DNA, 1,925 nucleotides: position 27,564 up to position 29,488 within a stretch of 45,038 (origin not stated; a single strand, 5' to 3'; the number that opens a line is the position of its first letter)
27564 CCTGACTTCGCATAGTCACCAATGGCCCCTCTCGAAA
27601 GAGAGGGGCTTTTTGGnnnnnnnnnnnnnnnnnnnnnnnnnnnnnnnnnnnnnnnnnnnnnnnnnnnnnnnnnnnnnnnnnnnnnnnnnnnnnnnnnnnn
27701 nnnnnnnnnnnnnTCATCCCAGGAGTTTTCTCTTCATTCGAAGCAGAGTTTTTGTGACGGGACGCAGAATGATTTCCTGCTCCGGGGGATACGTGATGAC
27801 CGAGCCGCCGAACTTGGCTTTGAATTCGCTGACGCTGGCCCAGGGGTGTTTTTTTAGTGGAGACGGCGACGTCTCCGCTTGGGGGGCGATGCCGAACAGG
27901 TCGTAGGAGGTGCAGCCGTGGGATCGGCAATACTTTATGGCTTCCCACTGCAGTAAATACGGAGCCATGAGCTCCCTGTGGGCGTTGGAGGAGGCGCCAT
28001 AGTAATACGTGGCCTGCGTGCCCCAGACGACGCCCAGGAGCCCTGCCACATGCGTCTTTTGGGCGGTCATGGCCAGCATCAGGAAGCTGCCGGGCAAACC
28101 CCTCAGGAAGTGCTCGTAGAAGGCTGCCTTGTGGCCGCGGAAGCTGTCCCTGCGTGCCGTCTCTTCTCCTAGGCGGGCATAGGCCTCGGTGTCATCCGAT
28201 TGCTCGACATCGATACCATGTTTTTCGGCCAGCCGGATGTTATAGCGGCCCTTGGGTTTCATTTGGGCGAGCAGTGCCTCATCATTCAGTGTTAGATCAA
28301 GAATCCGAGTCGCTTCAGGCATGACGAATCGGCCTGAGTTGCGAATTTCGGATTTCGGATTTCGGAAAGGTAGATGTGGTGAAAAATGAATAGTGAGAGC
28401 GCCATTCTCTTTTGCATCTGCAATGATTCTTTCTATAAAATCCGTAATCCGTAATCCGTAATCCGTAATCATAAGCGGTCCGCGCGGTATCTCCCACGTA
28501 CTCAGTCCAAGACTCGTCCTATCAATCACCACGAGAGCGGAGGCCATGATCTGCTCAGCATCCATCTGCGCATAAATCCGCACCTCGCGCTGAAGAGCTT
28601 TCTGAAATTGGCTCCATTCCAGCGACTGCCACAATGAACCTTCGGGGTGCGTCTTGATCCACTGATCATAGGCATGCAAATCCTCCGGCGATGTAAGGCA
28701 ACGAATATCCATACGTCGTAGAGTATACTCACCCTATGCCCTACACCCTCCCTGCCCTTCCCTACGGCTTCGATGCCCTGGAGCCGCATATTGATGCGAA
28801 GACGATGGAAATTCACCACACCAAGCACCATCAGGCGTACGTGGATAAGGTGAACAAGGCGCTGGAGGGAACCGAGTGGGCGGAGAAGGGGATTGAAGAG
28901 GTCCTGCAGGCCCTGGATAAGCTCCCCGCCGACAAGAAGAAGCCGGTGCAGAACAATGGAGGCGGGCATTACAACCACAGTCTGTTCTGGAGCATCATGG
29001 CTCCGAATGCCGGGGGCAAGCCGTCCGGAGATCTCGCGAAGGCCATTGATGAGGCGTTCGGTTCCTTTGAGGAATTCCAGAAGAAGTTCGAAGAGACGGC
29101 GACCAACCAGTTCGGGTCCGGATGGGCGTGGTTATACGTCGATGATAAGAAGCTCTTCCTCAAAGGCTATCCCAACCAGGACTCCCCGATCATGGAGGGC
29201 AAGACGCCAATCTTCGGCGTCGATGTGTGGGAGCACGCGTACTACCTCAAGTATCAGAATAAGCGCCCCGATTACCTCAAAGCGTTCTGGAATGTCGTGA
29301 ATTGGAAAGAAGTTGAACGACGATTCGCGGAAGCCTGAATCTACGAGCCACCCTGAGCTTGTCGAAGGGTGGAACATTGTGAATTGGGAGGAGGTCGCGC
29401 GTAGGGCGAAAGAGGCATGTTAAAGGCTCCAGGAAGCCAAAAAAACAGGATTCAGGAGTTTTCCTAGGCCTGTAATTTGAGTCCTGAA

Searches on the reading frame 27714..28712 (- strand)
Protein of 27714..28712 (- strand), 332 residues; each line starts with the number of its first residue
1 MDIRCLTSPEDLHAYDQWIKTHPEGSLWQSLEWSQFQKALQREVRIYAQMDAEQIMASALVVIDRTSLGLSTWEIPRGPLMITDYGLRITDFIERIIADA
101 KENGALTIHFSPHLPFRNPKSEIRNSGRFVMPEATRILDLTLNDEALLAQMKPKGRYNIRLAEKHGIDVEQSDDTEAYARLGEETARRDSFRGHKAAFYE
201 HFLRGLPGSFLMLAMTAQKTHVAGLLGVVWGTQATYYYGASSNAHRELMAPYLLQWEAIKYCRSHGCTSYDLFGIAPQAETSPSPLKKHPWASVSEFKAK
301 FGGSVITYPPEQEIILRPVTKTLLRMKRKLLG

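Call 37: search_protein_families(library=pfam, proteins=[window:27714-28712:-], max_evalue=0.1)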
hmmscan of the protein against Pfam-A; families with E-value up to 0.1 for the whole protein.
window:27714-28712:- (332 aa): 2 families
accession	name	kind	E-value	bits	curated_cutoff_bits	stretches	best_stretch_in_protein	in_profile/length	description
PF02388.22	FemAB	-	1e-43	150.2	24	3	217-311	303-388/406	FemAB family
PF13480.13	Acetyltransf_6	-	1.4e-14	54.9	22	1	156-274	8-136/143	Acetyltransferase (GNAT) domain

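Call 88: search_solved_structures(query=window:27714-28712:-, max_evalue=0.00001, show_alignments=1)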
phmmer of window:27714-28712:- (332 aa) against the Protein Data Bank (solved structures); distinct sequences matched with E-value up to 0.00001: 7.
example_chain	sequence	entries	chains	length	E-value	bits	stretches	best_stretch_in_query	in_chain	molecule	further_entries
6snr_A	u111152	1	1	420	1.1e-17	67.5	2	221-277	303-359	Lipid II:glycine glycyltransferase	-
3gkr_A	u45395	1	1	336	8e-08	35.1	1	3-289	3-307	FemX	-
4ii9_A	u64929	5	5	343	8.7e-08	35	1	3-289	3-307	FemX | UDP-N-acetylmuramoylpentapeptide-lysine N(6)-alanyltransferase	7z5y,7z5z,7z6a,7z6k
1ne9_A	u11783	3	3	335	1.2e-07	34.5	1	6-289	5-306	FemX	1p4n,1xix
1lrz_A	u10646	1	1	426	1.6e-07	34.1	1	233-309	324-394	factor essential for expression of methicillin resistance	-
1xe4_A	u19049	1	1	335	2.1e-07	33.7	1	6-289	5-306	FemX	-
1xf8_A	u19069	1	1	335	4.3e-07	32.7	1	6-289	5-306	FemX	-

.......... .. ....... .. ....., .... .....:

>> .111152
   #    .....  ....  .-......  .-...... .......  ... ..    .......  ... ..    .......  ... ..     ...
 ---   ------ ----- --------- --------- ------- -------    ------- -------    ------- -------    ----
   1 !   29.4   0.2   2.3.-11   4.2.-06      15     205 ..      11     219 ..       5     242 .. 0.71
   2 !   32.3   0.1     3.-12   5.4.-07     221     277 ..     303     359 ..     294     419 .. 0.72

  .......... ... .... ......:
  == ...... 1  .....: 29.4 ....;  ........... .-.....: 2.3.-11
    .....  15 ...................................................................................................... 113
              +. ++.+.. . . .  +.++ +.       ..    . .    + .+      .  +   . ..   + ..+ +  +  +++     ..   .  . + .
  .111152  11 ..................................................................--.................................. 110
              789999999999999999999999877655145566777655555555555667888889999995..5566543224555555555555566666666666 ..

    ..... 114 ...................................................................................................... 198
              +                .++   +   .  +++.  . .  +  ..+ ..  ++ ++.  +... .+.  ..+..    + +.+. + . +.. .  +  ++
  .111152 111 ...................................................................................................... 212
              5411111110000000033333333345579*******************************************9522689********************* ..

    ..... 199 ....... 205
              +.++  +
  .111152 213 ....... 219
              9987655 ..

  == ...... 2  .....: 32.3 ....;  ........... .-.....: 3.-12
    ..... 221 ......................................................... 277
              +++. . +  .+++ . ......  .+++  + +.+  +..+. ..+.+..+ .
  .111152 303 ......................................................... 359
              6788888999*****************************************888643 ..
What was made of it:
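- Array pairs also bracket a native coding segment of FemAB (call 88).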

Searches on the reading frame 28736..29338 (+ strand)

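Call 37: search_protein_families(library=pfam, proteins=[window:28736-29338:+], max_evalue=0.1)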
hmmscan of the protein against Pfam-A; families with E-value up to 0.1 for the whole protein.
window:28736-29338:+ (200 aa): 2 families
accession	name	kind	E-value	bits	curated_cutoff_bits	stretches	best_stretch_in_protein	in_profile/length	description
PF02777.23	Sod_Fe_C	-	3.5e-43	146.2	20.9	1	96-196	1-102/102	Iron/manganese superoxide dismutases, C-terminal domain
PF00081.27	Sod_Fe_N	-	1.2e-32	112.7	27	1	3-89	2-82/82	Iron/manganese superoxide dismutases, alpha-hairpin domain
